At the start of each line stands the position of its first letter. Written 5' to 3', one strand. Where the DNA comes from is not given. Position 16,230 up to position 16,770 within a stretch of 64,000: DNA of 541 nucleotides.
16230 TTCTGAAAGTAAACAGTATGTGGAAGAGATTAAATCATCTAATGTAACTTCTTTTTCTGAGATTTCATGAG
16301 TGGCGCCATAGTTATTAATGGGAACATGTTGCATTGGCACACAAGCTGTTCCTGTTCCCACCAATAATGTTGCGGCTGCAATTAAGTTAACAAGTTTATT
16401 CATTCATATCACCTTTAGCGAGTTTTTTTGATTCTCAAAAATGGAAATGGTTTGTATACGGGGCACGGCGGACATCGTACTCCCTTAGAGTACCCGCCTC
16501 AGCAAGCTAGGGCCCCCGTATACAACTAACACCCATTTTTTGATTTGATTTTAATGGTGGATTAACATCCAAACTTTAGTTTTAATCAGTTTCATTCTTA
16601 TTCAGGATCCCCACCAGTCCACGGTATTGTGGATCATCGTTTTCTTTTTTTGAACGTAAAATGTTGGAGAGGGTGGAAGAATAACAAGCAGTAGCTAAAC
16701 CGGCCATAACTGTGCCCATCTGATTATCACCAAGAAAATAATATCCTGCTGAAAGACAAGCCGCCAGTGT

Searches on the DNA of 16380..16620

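Call 90: search_rna_families(source=window, start=16380, end=16620, threshold=evalue, max_evalue=1)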
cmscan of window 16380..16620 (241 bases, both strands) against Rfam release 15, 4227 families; matches with E-value up to 1: 0.
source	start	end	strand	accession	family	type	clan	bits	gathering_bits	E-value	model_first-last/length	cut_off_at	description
